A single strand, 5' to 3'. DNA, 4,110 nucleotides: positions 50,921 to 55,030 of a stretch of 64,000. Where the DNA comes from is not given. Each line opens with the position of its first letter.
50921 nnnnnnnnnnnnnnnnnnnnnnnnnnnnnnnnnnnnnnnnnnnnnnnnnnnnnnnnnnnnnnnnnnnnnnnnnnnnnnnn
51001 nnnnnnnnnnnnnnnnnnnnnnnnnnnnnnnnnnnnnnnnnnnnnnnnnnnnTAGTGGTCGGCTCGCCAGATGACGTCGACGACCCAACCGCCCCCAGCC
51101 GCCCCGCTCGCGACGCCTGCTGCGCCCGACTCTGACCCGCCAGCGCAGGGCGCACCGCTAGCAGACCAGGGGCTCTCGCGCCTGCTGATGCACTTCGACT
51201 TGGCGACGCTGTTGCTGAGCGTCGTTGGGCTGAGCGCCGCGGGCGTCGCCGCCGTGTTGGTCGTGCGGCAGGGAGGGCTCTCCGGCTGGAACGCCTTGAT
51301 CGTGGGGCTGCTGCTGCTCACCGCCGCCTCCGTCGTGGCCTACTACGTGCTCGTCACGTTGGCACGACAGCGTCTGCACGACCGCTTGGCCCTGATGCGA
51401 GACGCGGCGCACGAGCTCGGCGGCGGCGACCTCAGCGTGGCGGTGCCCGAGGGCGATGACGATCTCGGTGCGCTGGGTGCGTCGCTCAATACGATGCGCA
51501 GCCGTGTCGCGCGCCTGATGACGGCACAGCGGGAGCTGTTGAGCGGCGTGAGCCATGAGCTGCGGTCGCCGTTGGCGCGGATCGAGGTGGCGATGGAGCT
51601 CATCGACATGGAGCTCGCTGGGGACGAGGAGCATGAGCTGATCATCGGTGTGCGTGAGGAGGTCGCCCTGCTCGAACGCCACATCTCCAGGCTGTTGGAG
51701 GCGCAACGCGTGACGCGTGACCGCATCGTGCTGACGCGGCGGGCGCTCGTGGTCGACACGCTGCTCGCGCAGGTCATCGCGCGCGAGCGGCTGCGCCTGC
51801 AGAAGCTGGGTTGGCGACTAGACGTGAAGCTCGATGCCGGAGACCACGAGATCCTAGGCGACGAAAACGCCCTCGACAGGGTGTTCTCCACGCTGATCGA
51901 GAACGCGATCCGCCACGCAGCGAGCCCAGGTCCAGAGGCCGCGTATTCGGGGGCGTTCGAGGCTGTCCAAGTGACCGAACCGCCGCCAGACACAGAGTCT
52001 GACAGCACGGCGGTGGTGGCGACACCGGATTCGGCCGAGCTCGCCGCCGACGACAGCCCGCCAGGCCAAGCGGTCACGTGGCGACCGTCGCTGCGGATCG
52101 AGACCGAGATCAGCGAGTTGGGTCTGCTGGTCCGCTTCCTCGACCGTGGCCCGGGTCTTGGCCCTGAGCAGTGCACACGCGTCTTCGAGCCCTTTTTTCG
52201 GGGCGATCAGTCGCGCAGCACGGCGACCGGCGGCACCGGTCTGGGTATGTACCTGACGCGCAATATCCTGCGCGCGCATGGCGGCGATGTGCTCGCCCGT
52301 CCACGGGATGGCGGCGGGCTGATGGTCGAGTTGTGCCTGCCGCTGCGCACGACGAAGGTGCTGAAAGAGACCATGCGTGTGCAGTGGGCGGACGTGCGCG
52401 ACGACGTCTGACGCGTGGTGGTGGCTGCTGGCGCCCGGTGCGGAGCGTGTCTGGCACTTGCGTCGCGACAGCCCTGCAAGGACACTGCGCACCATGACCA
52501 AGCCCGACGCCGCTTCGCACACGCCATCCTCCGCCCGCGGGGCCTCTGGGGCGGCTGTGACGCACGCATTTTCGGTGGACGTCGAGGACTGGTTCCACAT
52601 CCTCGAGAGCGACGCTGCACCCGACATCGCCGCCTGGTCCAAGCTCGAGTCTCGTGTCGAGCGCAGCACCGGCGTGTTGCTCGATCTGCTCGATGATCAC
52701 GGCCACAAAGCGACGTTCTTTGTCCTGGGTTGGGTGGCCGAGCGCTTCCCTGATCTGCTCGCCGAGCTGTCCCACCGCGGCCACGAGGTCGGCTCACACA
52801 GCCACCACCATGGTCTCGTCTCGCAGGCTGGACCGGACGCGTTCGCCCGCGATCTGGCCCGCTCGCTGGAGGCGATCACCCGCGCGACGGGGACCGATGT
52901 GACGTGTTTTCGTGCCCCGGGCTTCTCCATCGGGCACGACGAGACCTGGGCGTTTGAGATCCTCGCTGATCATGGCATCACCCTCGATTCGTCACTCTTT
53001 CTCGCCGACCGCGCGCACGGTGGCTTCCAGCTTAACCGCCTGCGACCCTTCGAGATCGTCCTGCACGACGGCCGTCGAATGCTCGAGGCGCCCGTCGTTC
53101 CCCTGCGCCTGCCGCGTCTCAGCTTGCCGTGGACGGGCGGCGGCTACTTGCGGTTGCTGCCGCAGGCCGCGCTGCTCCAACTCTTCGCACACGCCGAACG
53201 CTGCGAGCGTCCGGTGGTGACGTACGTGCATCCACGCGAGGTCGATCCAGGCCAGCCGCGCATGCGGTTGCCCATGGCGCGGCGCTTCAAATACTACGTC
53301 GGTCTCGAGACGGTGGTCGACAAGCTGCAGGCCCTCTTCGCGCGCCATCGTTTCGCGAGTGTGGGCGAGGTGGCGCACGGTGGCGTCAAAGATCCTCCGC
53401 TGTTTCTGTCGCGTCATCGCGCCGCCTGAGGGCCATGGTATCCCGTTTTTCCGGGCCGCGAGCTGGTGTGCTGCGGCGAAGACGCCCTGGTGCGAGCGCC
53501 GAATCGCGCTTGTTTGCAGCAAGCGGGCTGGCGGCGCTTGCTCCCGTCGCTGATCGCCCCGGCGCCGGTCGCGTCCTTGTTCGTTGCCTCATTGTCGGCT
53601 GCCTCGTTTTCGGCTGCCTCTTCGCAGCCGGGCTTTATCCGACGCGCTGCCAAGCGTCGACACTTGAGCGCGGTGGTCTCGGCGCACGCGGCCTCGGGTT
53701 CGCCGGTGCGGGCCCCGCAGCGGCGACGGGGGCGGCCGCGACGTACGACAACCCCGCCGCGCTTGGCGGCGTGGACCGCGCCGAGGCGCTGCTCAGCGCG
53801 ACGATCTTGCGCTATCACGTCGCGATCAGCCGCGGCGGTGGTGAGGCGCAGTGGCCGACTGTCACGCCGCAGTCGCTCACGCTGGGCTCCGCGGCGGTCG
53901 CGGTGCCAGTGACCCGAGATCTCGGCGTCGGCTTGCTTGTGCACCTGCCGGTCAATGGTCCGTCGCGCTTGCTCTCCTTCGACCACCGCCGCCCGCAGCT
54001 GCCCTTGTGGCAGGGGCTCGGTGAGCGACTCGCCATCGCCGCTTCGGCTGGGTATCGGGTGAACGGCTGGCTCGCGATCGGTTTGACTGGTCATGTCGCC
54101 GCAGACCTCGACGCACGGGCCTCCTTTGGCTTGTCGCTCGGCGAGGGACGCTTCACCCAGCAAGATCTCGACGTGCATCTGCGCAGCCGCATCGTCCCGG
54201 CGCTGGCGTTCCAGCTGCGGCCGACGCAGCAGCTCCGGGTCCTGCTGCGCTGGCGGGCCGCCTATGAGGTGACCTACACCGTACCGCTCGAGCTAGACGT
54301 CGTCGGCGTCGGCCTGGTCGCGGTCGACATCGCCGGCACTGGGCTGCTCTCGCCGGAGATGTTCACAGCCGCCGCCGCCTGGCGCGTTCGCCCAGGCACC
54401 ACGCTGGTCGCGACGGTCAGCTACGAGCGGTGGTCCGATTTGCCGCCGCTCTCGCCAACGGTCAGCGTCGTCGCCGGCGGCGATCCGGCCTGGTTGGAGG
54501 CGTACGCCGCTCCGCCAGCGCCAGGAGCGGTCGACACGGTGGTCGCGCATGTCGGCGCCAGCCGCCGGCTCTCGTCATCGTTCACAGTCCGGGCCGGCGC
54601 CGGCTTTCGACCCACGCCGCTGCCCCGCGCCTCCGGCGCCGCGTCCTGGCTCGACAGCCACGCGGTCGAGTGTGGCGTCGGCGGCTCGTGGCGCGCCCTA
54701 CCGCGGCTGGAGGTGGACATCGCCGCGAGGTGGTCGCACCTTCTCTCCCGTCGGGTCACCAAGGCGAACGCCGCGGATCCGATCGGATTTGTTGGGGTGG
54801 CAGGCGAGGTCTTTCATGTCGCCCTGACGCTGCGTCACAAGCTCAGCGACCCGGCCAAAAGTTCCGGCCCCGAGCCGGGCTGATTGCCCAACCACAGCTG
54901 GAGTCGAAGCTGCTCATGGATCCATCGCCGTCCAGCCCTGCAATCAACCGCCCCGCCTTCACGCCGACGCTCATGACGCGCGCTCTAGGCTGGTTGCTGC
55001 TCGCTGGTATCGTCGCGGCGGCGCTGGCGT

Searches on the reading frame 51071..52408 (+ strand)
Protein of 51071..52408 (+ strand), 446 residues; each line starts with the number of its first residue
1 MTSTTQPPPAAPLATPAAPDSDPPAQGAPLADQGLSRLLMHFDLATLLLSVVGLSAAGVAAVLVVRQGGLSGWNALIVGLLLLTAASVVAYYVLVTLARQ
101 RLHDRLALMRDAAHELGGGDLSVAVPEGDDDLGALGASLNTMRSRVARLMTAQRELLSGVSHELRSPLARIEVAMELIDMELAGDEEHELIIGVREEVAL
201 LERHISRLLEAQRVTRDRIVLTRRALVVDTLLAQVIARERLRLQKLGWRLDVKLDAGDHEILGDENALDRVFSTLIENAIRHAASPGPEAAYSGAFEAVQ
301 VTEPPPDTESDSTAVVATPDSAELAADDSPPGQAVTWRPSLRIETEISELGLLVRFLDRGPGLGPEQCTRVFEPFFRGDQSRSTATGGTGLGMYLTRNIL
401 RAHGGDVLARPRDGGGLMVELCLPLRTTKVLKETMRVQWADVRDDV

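Call 8: search_protein_families(library=pfam, proteins=[window:51071-52408:+], max_evalue=0.01)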
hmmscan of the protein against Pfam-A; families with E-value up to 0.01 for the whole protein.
window:51071-52408:+ (446 aa): 3 families
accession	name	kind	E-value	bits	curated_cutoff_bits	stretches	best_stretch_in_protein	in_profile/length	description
PF02518.31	HATPase_c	-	2e-18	67.3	26.4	1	341-426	29-110/111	Histidine kinase-, DNA gyrase B-, and HSP90-like ATPase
PF00512.31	HisKA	-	2.6e-07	31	26.9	1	152-214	1-63/66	His Kinase A (phospho-acceptor) domain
PF00672.30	HAMP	-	2.6e-06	28.1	25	1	100-146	4-51/53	HAMP domain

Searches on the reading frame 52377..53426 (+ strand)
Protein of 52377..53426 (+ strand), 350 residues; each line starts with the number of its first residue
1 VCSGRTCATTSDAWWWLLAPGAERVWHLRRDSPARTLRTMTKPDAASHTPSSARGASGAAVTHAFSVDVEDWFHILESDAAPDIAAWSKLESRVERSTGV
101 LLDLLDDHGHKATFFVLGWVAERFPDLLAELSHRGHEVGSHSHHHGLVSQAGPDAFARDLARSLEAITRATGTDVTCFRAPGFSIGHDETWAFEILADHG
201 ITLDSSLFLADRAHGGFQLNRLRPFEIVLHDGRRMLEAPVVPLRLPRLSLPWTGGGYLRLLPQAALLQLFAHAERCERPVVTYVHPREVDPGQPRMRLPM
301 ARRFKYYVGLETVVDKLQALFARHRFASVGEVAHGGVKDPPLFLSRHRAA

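Call 8: search_protein_families(library=pfam, proteins=[window:52377-53426:+], max_evalue=0.01)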
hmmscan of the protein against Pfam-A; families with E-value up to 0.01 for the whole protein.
window:52377-53426:+ (350 aa): 2 families
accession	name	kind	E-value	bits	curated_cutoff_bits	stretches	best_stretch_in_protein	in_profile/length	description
PF11959.13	DUF3473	-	3.5e-28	98.6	29.6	1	205-332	1-128/130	Domain of unknown function (DUF3473)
PF01522.26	Polysacc_deac_1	-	7e-20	71.7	23.1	1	97-186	20-109/124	Polysaccharide deacetylase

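Call 25: search_protein_families(library=ncbifam, proteins=[window:52494-53426:+], max_evalue=1)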
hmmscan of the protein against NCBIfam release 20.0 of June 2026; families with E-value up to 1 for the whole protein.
window:52494-53426:+ (311 aa): 11 families
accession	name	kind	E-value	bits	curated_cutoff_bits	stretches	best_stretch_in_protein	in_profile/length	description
TIGR03006.1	pepcterm_polyde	equivalog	3.2e-72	242.9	276.2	1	25-293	2-270/272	XrtA system polysaccharide deacetylase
TIGR02764.1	spore_ybaN_pdaB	equivalog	6.7e-17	61.9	237.4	1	57-143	19-105/191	polysaccharide deacetylase family sporulation protein PdaB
NF045821.1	PgAcgDacpgdA1_Bac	equivalog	1.3e-12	47.2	400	1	59-153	103-198/282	peptidoglycan-N-acetylglucosamine deacetylase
TIGR04243.1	nodulat_NodB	equivalog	3.5e-11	43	240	1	59-142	17-101/197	chitooligosaccharide deacetylase NodB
TIGR02884.1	spore_pdaA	equivalog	2.2e-09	37.4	298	1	59-142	52-136/224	delta-lactam-biosynthetic de-N-acetylase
NF045820.1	PgAcgDacpgdA_Strep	equivalog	2.5e-08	33.2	800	1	58-149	282-373/463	peptidoglycan-N-acetylglucosamine deacetylase PgdA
TIGR02873.1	spore_ylxY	hypoth_equivalog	1.1e-06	28.1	391.5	1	62-145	103-186/268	probable sporulation protein, polysaccharide deacetylase family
NF045822.1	PgAcgDacpgdA2_Bac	equivalog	6.6e-06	25.6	400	1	59-108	84-133/274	peptidoglycan-N-acetylglucosamine deacetylase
NF011923.2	PRK15394.1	equivalog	0.016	14.5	382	1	82-145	86-153/294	4-deoxy-4-formamido-L-arabinose-phosphoundecaprenol deformylase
NF050820.1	PolSacchBiosHfsH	equivalog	0.051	13.2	400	1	89-142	86-139/249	oligosaccharide deacetylase HfsH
TIGR03212.1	uraD_N-term-dom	equivalog_domain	0.083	11.9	424.6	1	65-136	85-156/297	allantoinase PuuE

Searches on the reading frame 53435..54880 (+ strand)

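Call 25: search_protein_families(library=ncbifam, proteins=[window:53435-54880:+], max_evalue=1)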
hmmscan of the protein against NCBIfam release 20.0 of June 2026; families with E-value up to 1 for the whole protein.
window:53435-54880:+ (482 aa): 1 family
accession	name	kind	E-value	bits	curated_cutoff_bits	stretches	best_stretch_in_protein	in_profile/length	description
NF052325.1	PorVQ2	equivalog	0.0055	15.6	325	1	81-116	33-68/354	putative type IX sorting system protein PorV2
